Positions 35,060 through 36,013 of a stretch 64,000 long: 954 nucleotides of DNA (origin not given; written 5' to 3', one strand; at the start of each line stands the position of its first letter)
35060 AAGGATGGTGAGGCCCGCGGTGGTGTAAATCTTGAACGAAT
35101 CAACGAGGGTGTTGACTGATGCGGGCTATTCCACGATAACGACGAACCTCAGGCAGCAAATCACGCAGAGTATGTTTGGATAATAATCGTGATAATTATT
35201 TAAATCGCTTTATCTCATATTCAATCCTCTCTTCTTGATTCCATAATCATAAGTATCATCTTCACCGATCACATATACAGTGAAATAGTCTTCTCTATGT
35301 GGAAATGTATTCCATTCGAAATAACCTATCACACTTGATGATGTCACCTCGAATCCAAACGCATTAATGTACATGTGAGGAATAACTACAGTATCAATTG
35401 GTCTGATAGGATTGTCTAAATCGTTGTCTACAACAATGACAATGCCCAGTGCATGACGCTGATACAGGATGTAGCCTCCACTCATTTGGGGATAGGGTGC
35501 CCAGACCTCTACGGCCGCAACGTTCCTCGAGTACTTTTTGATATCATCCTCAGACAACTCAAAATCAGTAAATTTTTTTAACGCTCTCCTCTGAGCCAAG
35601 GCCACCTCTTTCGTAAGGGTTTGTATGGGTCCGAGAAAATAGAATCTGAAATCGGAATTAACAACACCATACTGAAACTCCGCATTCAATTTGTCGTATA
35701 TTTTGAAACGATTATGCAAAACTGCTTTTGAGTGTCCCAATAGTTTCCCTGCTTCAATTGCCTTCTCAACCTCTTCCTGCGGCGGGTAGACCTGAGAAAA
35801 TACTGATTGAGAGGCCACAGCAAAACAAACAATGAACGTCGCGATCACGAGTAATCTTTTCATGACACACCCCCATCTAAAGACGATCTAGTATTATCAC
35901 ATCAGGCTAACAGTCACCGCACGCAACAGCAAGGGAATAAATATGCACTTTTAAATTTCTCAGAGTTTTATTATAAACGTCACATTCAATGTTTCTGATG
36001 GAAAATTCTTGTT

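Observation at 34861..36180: Low-GC 1.2-kb insert flanked by a duplicated, decayed copy of the amidase 3' end: a probable integration scar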

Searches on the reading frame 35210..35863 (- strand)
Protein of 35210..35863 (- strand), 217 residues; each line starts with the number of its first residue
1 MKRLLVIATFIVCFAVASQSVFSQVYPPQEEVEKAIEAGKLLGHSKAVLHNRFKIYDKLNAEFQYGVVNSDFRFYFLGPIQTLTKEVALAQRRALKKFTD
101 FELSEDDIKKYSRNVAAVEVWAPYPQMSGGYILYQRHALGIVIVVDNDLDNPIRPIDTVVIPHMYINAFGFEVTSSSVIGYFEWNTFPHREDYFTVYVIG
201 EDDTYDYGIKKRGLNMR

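Call 7: search_protein_families(library=pfam, proteins=[window:35213-35863:-], max_evalue=0.01)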
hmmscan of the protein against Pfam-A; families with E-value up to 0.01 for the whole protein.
window:35213-35863:- (217 aa): 0 families

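Call 9: find_encoding_contigs(protein=window:35210-35863:-, flank=10000, max_places=10)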
Protein window:35210-35863:- (217 aa): 2 contigs read that carry it; 2 places shown.
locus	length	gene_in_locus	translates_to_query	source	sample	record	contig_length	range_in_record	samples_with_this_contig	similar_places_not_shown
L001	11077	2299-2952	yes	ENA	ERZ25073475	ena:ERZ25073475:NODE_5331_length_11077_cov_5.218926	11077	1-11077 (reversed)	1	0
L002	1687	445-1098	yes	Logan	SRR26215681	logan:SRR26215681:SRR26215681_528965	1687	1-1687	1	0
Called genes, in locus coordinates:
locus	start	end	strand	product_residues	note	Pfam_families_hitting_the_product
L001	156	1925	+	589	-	PF07969:Amidohydro_3, PF01979:Amidohydro_1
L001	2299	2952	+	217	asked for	-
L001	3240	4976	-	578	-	PF01425:Amidase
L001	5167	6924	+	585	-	-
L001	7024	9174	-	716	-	PF20094:GWxTD_dom, PF07719:TPR_2 (faint), PF13428:TPR_14 (faint), PF23914:TPR_CcmH_CycH (faint), PF14559:TPR_19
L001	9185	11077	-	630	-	?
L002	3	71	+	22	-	?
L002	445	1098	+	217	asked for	-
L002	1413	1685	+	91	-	?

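Call 13: find_homologous_proteins(query=window:35213-35863:-, max_evalue=0.001)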
Query window:35213-35863:- (217 aa): 2 proteins with E <= 0.001 among 210 candidates.
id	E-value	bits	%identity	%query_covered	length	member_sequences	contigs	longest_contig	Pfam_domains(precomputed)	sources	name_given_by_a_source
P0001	3.5e-142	489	100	100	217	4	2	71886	-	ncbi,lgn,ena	-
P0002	8.9e-68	246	58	93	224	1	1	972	-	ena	-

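Call 20: find_encoding_contigs(protein=P0002, flank=5000)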
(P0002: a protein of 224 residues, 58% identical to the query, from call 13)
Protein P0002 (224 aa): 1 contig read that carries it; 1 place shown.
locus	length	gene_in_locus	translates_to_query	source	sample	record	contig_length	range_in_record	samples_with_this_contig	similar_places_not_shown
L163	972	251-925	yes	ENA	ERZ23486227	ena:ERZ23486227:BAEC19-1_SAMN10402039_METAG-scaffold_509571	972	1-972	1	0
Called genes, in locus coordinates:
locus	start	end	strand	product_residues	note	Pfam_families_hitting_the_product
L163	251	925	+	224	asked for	-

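Call 26: search_protein_families(library=phrogs, proteins=[window:35213-35863:-, P0002], max_evalue=1)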
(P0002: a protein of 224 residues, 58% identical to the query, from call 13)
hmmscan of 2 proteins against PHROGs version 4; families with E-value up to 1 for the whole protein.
window:35213-35863:- (217 aa): 1 family
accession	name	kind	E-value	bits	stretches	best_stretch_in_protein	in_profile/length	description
phrog_36716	-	unknown function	0.21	13.1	1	140-178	41-79/86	-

P0002 (224 aa): 1 family
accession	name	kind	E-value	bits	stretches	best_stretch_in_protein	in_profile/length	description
phrog_36716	-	unknown function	0.064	14.8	1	144-185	38-79/86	-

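Call 54: predict_structure(alignment_id=A1)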
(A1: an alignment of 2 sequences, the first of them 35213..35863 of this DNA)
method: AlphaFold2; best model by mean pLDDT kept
length: 217 residues; sequences in the alignment: 2
mean_pLDDT: 32.4   pTM: 0.22
mean pLDDT of the five models: 32.4, 31.1, 30.4, 28.5, 27.8
residues with pLDDT >= 90: 0; 70-90: 0; 50-70: 2; < 50: 215
segments of 3 or more residues with pLDDT < 50: 1-6, 8-10, 12-217
pLDDT, mean of each block of 10 residues (from residue 1): 45 38 32 39 31 34 29 28 33 28 34 28 24 24 35 23 30 39 39 38 30 34
secondary structure, 60 per line:
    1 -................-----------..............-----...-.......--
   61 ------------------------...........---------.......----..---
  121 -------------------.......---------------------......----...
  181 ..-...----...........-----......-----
elements in order: H2-17 H29-42 H52-58 H85-95 H105-111 E140-146 E168-173 E178-182 E194-201 E207-212

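Call 56: search_protein_representatives(alignment_id=A1)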
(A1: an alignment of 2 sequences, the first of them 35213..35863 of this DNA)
Query: 2 sequences, 224 profile positions. Proteins with E-value up to 0.001 (for the whole library): 4; up to 1e-10: 3; up to 1e-30: 1. The best 4 are listed.
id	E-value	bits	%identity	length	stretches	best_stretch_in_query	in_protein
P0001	3.3e-131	451.9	-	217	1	8-224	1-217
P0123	1.9e-12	63.4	-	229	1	23-221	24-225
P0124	2.7e-12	63.0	-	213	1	11-218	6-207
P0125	2.0e-07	47.0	-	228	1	31-221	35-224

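Call 58: find_encoding_contigs(protein=P0123, flank=6000)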
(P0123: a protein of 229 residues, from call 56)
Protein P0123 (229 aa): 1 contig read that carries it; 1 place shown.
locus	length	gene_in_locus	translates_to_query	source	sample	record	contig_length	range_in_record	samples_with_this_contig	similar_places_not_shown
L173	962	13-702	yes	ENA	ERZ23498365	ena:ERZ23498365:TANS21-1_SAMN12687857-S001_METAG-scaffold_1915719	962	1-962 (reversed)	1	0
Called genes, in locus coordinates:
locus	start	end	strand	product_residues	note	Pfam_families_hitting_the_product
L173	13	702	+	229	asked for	-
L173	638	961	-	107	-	?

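Call 65: search_dna_similar(query=window:35213-35863:-, collection=phages, mode=protein, max_evalue=0.01)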
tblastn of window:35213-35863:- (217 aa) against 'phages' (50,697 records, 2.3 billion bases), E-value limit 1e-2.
No match.

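Call 66: search_dna_similar(query=window:35213-35863:-, collection=plasmids, mode=protein, max_evalue=0.01)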
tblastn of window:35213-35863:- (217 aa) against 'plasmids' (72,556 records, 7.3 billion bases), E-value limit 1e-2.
No match.

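Call 68: find_related_loci(query=A1, collection=viral_contigs, flank=5000)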
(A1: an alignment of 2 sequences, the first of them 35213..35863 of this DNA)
Query A1 (217 aa) in viral_contigs; peptide patterns used: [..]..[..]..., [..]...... (x = any residue, [..] = any of these).
241 stretches matched a pattern, but none encodes a relative of the query by tblastn (E <= 1e-3).

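Call 80: predict_structure(alignment_id=A2)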
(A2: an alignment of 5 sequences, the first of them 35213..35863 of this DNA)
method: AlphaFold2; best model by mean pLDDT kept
length: 217 residues; sequences in the alignment: 5
mean_pLDDT: 80.3   pTM: 0.76
mean pLDDT of the five models: 80.3, 80.1, 79.8, 79.7, 77.7
residues with pLDDT >= 90: 61; 70-90: 110; 50-70: 38; < 50: 8
segments of 3 or more residues with pLDDT < 50: 17-23
pLDDT, mean of each block of 10 residues (from residue 1): 66 51 62 91 89 87 67 88 92 88 76 85 65 75 91 93 79 86 86 88 86 71
secondary structure, 60 per line:
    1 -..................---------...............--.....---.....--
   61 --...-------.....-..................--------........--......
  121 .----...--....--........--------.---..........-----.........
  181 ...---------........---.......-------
elements in order: H2-19 H29-43 H46-50 H54-58 E63-65 E73-77 H79-96 H105-112 E115-121 E126-128 E131-134 E137-144 E157-166 E172-183 E193-200 E204-210

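Call 83: fold_search(model_id=the predicted structure, library=pdb)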
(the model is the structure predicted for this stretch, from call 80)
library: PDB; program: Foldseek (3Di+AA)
matches with E <= 10: 1876; with E <= 0.001: 0
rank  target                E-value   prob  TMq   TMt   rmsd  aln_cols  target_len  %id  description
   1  8vun_I                9.3e-03  0.96  0.23  0.24   5.1        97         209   10  Human GluN1-2A With Fab 008-218 (released 2024-09-11)
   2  1gyu                  9.9e-03  0.47  0.19  0.29  10.7       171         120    8  Gamma-adaptin appendage domain from clathrin adaptor AP1 (released 2002-08-22)
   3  8xlb_MODEL_1_A        1.1e-02  0.98  0.26  0.42   4.6        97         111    9  Clamda3 domain of human immunoglobulin (released 2025-02-05)
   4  6wit_L                1.3e-02  0.94  0.25  0.25   6.4       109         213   10  Crystal structure of NHP D15.SD7 Fab in complex with 16055 V1V2 1FD6 scaffold (released 2021-04-14)
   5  5muh_B                1.5e-02  0.96  0.24  0.28   4.8        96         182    9  Crystal structure of an amyloidogenic light chain dimer H7 (released 2017-12-13)
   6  8p6h_L                1.8e-02  0.96  0.25  0.25   5.2        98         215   10  Bovine naive ultralong antibody AbBLV5B8* collected at 100K (released 2024-07-10)
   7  4g6f_L                1.8e-02  0.91  0.24  0.25   6.5       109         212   10  Crystal Structure of 10E8 Fab in Complex with an HIV-1 gp41 Peptide (released 2012-09-26)
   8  4u6g_B                2.0e-02  0.92  0.24  0.25   7.2       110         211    8  Crystal structure of 10E8 Fab in complex with a hydrocarbon-stapled HIV-1 gp41 MPER peptide (released 2014-12-03)
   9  7zff_L                2.0e-02  0.30  0.16  0.16  18.3       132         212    9  Omi-42 Fab (released 2022-06-01)
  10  8cif_L                2.1e-02  0.92  0.25  0.25   7.1       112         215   10  Bovine naive ultralong antibody AbD08 collected at 293K (released 2023-05-24)
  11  9hv1_L                2.3e-02  0.93  0.24  0.25   5.3        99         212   10  Crystal structure of tri-specific FMDV mAb-17 Fab (released 2026-01-14)
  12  4llq_B                2.4e-02  0.94  0.25  0.42   4.8        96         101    8  Structure of redesigned IgG1 first constant and lambda domains (CH1:Clambda constant redesign 2 beta, CRD2b) at 1.42A (released 2014-01-29)
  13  6qn7_B                2.5e-02  0.90  0.24  0.25   7.2       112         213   10  Structure of bovine anti-RSV hybrid Fab B4HC-B13LC (released 2019-05-29)
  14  7ugm_L                2.5e-02  0.89  0.25  0.26   6.4       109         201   10  Crystal Structure of BG24-iGL CDR3mat Fab (released 2022-11-09)
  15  5mtl_A                2.5e-02  0.72  0.22  0.24   7.0       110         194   11  Crystal structure of an amyloidogenic light chain (released 2017-12-13)
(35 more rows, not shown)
